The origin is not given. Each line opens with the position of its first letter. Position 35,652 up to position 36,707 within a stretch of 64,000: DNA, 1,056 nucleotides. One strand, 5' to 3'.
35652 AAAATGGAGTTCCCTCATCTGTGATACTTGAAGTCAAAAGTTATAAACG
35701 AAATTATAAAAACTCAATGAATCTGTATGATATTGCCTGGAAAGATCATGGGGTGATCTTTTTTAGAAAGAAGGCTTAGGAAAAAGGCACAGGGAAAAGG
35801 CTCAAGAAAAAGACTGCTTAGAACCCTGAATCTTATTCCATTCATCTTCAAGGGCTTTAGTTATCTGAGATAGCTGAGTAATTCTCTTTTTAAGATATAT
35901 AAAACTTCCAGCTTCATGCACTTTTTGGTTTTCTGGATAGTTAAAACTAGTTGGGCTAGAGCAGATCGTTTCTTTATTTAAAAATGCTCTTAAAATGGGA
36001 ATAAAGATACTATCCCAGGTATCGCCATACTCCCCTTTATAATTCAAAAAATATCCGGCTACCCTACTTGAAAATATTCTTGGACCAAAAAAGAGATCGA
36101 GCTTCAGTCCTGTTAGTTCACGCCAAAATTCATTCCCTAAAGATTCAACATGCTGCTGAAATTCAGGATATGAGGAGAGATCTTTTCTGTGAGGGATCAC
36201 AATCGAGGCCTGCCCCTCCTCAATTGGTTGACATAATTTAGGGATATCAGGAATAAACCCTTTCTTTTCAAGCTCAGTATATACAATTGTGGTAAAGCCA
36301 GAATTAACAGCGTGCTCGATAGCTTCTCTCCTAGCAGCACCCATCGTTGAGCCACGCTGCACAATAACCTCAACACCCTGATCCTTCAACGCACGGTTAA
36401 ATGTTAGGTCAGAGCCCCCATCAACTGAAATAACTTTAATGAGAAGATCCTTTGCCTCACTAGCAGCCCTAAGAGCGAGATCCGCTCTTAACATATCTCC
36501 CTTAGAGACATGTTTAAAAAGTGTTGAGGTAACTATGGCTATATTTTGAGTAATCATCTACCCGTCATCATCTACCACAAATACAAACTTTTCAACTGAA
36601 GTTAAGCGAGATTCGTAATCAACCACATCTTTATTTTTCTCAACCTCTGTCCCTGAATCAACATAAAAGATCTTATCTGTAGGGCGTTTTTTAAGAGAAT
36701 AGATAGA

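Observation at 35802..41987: Giant 1809-aa coiled-coil protein with a bilobed glycine-zipper hydrophobic domain, translationally coupled (TAGATG) to a 251-aa ORF of unknown fold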

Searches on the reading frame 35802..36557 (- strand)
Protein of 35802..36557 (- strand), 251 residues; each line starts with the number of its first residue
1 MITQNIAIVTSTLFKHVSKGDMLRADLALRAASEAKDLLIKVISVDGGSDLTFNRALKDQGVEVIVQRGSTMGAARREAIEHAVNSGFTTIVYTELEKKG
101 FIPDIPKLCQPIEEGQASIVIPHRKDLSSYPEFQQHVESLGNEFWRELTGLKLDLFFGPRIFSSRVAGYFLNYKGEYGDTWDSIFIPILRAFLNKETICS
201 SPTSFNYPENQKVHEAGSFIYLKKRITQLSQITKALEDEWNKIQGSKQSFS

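Call 6: search_protein_families(library=pfam, proteins=[window:35802-36557:-], max_evalue=0.01)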
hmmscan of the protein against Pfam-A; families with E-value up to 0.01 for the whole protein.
window:35802-36557:- (251 aa): 0 families

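Call 9: find_homologous_proteins(query=window:35802-36557:-)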
Query window:35802-36557:- (251 aa): 22 proteins with E <= 0.001 among 390 candidates.
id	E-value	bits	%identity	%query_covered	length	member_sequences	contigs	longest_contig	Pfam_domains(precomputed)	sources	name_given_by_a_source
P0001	8.9e-163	557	100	100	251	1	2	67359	-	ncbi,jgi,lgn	-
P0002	4.7e-83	296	55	98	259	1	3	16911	-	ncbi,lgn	-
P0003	2.6e-82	293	55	98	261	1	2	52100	-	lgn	-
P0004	5.4e-82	292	55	99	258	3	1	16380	-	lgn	-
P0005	6.2e-82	292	55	98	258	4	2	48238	-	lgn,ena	-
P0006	1.3e-79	285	56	96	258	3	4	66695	-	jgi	jgi:hypothetical protein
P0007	4.8e-62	227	51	88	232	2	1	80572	-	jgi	-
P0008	9.0e-58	213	54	69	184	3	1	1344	-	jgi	-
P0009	2.6e-52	195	41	96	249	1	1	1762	-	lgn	-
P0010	1.1e-49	187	41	96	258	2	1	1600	PF00535.33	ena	-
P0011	1.1e-47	180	39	96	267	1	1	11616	-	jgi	jgi:hypothetical protein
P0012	5.5e-46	174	38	96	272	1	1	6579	-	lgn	-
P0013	4.2e-45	172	39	94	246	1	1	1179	-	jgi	jgi:hypothetical protein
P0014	1.7e-44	170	39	96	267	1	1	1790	-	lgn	-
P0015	4.9e-43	165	37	97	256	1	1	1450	-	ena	-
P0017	4.0e-40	155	38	93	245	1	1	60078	-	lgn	-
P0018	1.3e-38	150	35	96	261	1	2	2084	PF00535.33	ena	-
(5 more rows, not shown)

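Call 11: find_encoding_contigs(protein=P0001, flank=10000, max_places=4)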
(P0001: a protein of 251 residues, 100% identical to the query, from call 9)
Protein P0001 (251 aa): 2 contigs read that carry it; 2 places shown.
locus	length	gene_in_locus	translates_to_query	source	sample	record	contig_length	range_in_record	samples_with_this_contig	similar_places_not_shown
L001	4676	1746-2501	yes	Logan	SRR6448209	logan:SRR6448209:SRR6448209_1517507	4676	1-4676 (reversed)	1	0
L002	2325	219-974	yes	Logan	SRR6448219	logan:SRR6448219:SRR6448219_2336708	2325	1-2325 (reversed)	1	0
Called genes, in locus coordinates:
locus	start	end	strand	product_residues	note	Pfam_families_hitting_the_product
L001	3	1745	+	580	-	?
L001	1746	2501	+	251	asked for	-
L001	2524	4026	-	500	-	PF13231:PMT_2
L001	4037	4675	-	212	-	?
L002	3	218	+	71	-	?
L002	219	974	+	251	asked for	-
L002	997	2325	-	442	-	?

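Call 13: find_encoding_contigs(protein=P0003, flank=10000, max_places=3)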
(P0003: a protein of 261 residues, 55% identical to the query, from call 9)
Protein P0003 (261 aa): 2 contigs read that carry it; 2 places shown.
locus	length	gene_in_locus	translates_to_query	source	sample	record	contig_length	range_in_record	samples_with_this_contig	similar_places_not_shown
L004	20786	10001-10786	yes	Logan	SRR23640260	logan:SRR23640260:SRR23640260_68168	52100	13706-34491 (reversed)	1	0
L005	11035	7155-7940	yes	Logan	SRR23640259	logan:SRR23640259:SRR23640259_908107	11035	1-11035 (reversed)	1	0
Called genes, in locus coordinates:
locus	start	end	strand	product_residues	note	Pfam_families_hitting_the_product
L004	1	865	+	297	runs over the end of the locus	-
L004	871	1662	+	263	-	PF00849:PseudoU_synth_2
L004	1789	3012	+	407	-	PF06965:Na_H_antiport_1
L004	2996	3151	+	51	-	PF17070:Thx (weak)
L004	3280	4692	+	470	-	PF01832:Glucosaminidase, PF01476:LysM, PF23457:LysM2_NFP (weak)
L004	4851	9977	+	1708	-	-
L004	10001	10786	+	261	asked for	-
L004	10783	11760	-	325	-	PF00849:PseudoU_synth_2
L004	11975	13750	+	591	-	PF03190:Thioredox_DsbH, PF13098:Thioredoxin_2 (faint), PF13899:Thioredoxin_7, PF03663:Glyco_hydro_76 (faint), PF06662:C5-epim_C (faint)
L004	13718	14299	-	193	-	PF12802:MarR_2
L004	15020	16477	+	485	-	-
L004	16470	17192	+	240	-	PF00535:Glycos_transf_2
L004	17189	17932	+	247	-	PF13489:Methyltransf_23, PF02353:CMAS (weak), PF05175:MTS (weak), PF07021:MetW, PF08241:Methyltransf_11, PF08242:Methyltransf_12, PF13649:Methyltransf_25, PF13847:Methyltransf_31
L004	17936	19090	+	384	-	PF09594:GT87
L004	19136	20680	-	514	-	PF13583:Reprolysin_4, PF13688:Reprolysin_5, PF13582:Reprolysin_3 (weak)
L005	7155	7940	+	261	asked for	-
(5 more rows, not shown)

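Call 14: find_encoding_contigs(protein=P0006, flank=10000, max_places=3)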
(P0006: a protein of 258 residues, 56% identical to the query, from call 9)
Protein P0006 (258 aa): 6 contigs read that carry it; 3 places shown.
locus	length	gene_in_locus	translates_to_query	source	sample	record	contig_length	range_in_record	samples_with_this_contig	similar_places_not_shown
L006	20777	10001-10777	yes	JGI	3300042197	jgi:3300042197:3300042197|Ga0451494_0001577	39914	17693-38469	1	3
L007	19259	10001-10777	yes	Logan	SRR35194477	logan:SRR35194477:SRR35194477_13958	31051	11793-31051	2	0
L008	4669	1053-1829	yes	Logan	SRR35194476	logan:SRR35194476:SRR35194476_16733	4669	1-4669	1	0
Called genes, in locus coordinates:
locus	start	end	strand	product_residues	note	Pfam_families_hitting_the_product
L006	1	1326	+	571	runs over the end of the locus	-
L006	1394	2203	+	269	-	-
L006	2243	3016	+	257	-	PF00849:PseudoU_synth_2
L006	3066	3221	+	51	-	PF17070:Thx (weak)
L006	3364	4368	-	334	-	PF01471:PG_binding_1, PF09374:PG_binding_3 (faint), PF00959:Phage_lysozyme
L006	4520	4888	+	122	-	PF13564:DoxX_2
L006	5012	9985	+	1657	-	-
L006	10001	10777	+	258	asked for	-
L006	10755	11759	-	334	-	PF00849:PseudoU_synth_2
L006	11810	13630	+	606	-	PF03190:Thioredox_DsbH, PF13899:Thioredoxin_7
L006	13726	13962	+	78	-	PF13711:DUF4160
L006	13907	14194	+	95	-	PF10387:DUF2442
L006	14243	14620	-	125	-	-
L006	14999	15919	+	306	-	-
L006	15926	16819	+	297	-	-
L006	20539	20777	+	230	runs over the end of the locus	PF00535:Glycos_transf_2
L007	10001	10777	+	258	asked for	-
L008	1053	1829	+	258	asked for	-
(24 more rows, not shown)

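Call 15: find_encoding_contigs(protein=P0007, flank=10000, max_places=3)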
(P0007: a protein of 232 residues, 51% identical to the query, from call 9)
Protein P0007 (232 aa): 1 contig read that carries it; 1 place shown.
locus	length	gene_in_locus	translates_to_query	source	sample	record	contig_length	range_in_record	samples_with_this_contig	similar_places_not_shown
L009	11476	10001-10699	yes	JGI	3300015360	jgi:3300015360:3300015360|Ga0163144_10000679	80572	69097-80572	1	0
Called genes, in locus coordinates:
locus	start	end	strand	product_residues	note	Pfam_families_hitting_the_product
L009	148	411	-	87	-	PF01649:Ribosomal_S20p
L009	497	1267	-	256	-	PF01503:PRA-PH (faint), PF03819:MazG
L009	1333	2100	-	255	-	PF00156:Pribosyltran (weak)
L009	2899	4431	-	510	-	PF01676:Metalloenzyme, PF06415:iPGM_N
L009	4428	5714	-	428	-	PF06305:LapA_dom (weak), PF07219:HemY_N (weak), PF12895:ANAPC3 (faint), PF07719:TPR_2 (faint), PF13174:TPR_6 (faint), PF13428:TPR_14 (faint), PF13432:TPR_16 (faint), PF14559:TPR_19 (weak), +1 more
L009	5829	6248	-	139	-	PF02410:RsfS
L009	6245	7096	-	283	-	PF01467:CTP_transf_like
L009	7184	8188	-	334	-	PF01018:GTP1_OBG, PF01926:MMR_HSR1, PF02421:FeoB_N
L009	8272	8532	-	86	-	PF01016:Ribosomal_L27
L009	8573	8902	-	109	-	PF00829:Ribosomal_L21p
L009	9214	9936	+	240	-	PF00072:Response_reg, PF00486:Trans_reg_C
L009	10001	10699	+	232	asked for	-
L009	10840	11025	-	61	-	-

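Call 16: find_encoding_contigs(protein=P0017, flank=10000, max_places=3)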
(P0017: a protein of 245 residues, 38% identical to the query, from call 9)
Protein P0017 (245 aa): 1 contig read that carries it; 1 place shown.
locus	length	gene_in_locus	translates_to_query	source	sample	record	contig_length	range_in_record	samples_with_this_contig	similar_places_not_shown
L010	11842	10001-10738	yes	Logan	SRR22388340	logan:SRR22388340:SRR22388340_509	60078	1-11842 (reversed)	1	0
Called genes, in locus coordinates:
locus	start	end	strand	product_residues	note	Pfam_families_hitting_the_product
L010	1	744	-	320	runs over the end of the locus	PF00535:Glycos_transf_2, PF10111:Glyco_tranf_2_2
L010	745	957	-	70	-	PF04138:GtrA_DPMS_TM (weak)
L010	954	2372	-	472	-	PF02310:B12-binding, PF04055:Radical_SAM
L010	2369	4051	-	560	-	PF13231:PMT_2 (weak)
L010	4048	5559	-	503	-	PF02310:B12-binding, PF04055:Radical_SAM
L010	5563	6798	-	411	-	PF13231:PMT_2 (weak)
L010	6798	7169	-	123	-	PF00892:EamA (weak), PF00893:Multi_Drug_Res (weak)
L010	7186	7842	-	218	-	PF00535:Glycos_transf_2, PF13641:Glyco_tranf_2_3 (weak)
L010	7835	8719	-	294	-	PF01073:3Beta_HSD (weak), PF01370:Epimerase, PF16363:GDP_Man_Dehyd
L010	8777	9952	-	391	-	PF01041:DegT_DnrJ_EryC1, PF01053:Cys_Met_Meta_PP (weak)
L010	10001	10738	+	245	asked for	-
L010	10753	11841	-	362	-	?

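Call 23: search_solved_structures(query=A1, max_evalue=1, show_alignments=2)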
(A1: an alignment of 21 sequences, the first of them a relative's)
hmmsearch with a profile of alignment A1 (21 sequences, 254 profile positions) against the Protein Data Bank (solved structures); distinct sequences matched with E-value up to 1: 4.
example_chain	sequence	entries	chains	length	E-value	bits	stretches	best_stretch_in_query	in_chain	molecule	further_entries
7e2a_A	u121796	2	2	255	0.43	12.7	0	56-109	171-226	Glycerophosphodiester phosphodiesterase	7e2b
7e0v_A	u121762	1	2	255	0.44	12.7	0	56-109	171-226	Glycerophosphodiester phosphodiesterase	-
2yfn_A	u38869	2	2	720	0.71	12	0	32-102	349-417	ALPHA-GALACTOSIDASE-SUCROSE KINASE AGASK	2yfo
2ioy_A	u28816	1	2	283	0.71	12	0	36-62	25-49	Periplasmic sugar-binding protein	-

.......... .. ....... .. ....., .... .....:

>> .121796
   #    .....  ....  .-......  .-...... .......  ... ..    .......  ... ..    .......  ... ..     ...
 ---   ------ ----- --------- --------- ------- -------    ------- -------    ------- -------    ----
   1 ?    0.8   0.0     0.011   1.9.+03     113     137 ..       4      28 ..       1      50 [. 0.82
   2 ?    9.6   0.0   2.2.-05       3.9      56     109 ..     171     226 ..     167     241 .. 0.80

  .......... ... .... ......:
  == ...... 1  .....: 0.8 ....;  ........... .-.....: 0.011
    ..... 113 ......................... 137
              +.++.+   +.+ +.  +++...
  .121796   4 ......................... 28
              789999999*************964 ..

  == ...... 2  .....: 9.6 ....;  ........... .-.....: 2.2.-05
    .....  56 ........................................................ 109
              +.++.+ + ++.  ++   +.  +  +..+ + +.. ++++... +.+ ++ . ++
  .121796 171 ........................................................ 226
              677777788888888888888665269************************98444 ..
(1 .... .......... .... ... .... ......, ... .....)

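Call 24: search_protein_families(library=pfam, alignment_id=A1, max_evalue=1)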
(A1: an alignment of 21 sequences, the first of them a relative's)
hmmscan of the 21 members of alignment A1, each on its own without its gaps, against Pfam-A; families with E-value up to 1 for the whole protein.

A. member 1, P0001 (251 aa): 3 families
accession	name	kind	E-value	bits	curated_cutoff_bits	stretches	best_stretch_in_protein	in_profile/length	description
PF00535.33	Glycos_transf_2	-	0.014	15.8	23.3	1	31-124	19-115/168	Glycosyl transferase family 2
PF21408.2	MTR4-like_stalk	-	0.12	13.1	24.2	1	102-144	17-59/64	Exosome RNA helicase MTR4-like, stalk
PF00406.28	ADK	-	0.15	12.6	26.8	1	3-29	11-37/151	Adenylate kinase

B. families by the number of members that match (of 21 scanned): 11 families
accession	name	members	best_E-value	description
PF00535.33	Glycos_transf_2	9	4.1e-08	Glycosyl transferase family 2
PF12163.13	HobA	3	0.00044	DNA replication regulator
PF09837.15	DUF2064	3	0.037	Uncharacterized protein conserved in bacteria (DUF2064)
PF17930.7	LpxI_N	1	0.025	LpxI N-terminal domain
PF03278.18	IpaB_EvcA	1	0.026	IpaB/EvcA family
PF10566.15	Glyco_hydro_97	1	0.047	Glycoside hydrolase 97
PF21408.2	MTR4-like_stalk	1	0.12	Exosome RNA helicase MTR4-like, stalk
PF22400.1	DUF6980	1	0.12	Domain of unknown function (DUF6980)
PF23826.1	DUF7196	1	0.12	Domain of unknown function (DUF7196)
PF00406.28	ADK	1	0.15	Adenylate kinase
PF24000.1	DUF7316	1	0.16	Family of unknown function (DUF7316)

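Call 25: find_related_loci(query=A1, collection=genome_contigs, flank=10000)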
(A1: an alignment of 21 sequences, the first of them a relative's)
Query A1 (251 aa) in genome_contigs; peptide patterns used: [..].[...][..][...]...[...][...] (x = any residue, [..] = any of these).
25 stretches matched a pattern; 16 encode a relative of the query (tblastn E <= 1e-3); 16 distinct loci.
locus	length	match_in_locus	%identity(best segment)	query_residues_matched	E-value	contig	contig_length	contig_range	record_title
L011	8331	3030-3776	40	2-250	4e-60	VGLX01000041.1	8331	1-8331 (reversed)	MAG: Candidatus Woesearchaeota archaeon isolate M_DeepCast_400m_m2_277 M_DeepCast_400m_m2_277_Ga0194112_10017459, whole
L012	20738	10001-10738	39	2-245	1e-56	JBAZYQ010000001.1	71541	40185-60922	MAG: Candidatus Nanoarchaeia archaeon isolate SO_2017_GW1_84 NODE_2164_length_71541_cov_1.374030_OW334_2017, whole genom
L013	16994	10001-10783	36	2-242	1e-52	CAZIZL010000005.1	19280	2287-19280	MAG TPA_asm: Candidatus Woesearchaeota archaeon isolate SRP050083_co2_601 genome assembly, contig: NODE_1934_length_1928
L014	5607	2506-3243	37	2-247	3e-51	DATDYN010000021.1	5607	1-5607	MAG TPA_asm: Candidatus Nanoarchaeia archaeon isolate SMAG_U8166 k141_70712, whole genome shotgun sequence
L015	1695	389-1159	38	6-242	3e-50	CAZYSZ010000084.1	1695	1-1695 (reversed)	MAG TPA_asm: uncultured Candidatus Saccharibacteria bacterium isolate ERP125453_co2_64 genome assembly, contig: NODE_107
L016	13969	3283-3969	38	5-241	9e-48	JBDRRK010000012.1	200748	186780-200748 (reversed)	MAG: archaeon isolate MEGAHIT-group-2.92 k141_1000763, whole genome shotgun sequence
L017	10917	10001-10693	38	2-237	2e-47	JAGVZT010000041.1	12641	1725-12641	Candidatus Woesearchaeota archaeon isolate RIFCSPHIGHO2_02_FULL_62_20 rifcsphigho2_02_scaffold_9917, whole genome shotgu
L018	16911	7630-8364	55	5-249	2e-91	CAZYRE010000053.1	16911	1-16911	MAG TPA_asm: uncultured Bdellovibrionales bacterium isolate SRP292972_co1_110 genome assembly, contig: NODE_1500_length_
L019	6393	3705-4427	34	2-243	7e-42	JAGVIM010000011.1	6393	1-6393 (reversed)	MAG: Nanoarchaeota archaeon isolate DeMMO1_8 c_000000019224, whole genome shotgun sequence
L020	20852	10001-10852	31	4-247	6e-27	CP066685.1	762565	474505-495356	MAG: Candidatus Levyibacteriota bacterium isolate NC_groundwater_389_Ag_B-0.1um_36_40 chromosome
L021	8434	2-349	37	140-242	9e-23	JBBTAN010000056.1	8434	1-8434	MAG: Nanoarchaeota archaeon isolate H43-bin069_1 H43_bin069_1_000000000056, whole genome shotgun sequence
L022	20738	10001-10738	28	14-228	1e-21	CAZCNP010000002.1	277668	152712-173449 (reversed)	MAG TPA_asm: uncultured Gammaproteobacteria bacterium isolate binchicken_co38_1123 genome assembly, contig: NODE_94_leng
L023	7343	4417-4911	33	14-165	2e-20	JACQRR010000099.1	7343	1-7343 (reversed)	MAG: Candidatus Roizmanbacteria bacterium isolate NC_groundwater_1364_Ag_S-0.2um_37_64 S_p2_S4_coassembly_k141_2243161,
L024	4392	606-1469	28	1-249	2e-18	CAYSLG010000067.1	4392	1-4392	MAG TPA_asm: uncultured Gammaproteobacteria bacterium isolate binchicken_co251_965 genome assembly, contig: NODE_28895_l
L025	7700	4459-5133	29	21-215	4e-11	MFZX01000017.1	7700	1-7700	MAG: Candidatus Roizmanbacteria bacterium RIFCSPHIGHO2_12_FULL_37_23 rifcsphigho2_12_scaffold_18720, whole genome shotgu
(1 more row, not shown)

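Call 28: find_encoding_contigs(protein=P0005, flank=10000, max_places=2)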
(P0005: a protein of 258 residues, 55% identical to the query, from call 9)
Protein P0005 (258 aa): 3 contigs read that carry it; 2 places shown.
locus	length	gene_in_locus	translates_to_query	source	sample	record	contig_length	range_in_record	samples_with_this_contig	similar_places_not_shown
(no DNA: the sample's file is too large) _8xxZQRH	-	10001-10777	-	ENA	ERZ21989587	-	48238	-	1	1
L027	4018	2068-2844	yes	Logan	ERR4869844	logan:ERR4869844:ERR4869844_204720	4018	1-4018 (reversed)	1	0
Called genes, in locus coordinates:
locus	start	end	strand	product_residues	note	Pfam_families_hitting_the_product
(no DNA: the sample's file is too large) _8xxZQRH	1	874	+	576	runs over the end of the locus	-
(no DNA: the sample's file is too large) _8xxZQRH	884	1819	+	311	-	-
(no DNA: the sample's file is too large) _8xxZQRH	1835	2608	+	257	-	PF00849:PseudoU_synth_2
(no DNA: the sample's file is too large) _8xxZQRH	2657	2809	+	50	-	PF17070:Thx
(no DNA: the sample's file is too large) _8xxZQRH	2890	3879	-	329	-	PF01471:PG_binding_1, PF09374:PG_binding_3 (faint), PF00959:Phage_lysozyme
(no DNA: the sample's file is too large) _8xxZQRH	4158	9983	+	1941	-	-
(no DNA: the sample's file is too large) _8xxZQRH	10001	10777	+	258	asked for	-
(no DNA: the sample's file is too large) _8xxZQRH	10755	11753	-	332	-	PF00849:PseudoU_synth_2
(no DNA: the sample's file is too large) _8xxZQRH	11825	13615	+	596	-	PF03190:Thioredox_DsbH, PF13899:Thioredoxin_7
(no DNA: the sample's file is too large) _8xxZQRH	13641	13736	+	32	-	?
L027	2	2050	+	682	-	?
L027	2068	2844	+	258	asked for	-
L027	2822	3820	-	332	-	PF00849:PseudoU_synth_2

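Call 29: find_encoding_contigs(protein=P0004, flank=10000, max_places=2)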
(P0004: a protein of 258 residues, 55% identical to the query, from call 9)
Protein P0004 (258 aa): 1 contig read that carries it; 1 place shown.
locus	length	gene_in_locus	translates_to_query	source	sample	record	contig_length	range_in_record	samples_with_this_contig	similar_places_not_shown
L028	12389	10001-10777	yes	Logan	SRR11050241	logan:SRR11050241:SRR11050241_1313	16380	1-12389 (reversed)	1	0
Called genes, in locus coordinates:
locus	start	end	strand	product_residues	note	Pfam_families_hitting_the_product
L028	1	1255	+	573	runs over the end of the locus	PF13400:Tad (faint)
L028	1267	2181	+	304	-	-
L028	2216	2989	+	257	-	PF00849:PseudoU_synth_2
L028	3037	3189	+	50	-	PF17070:Thx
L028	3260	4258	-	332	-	PF01471:PG_binding_1, PF00959:Phage_lysozyme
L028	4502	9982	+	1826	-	-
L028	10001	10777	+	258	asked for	-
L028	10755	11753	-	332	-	PF00849:PseudoU_synth_2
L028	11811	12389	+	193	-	?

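Call 31: predict_structure(alignment_id=A1)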
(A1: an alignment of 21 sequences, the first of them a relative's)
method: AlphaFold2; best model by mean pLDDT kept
length: 251 residues; sequences in the alignment: 21
mean_pLDDT: 94.8   pTM: 0.91
mean pLDDT of the five models: 94.8, 94.7, 94.5, 94.2, 92.8
residues with pLDDT >= 90: 231; 70-90: 13; 50-70: 4; < 50: 3
segments of 3 or more residues with pLDDT < 50: none
pLDDT, mean of each block of 10 residues (from residue 1): 80 90 96 97 97 97 96 97 98 97 97 97 96 97 97 97 98 96 97 97 96 93 96 98 78 49
secondary structure, 60 per line:
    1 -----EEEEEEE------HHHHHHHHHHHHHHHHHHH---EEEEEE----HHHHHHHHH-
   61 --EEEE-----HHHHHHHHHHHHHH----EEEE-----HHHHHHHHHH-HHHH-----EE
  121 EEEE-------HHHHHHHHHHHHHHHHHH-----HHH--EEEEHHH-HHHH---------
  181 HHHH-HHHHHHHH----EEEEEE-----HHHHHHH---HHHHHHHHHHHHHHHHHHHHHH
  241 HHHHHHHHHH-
elements in order: E6-12 H19-37 E41-46 H51-59 E63-66 H72-85 E90-93 H99-108 H110-113 E119-124 H132-149 E160-163 H168-171 H181-184 H186-193 E198-203 H209-215 H219-250
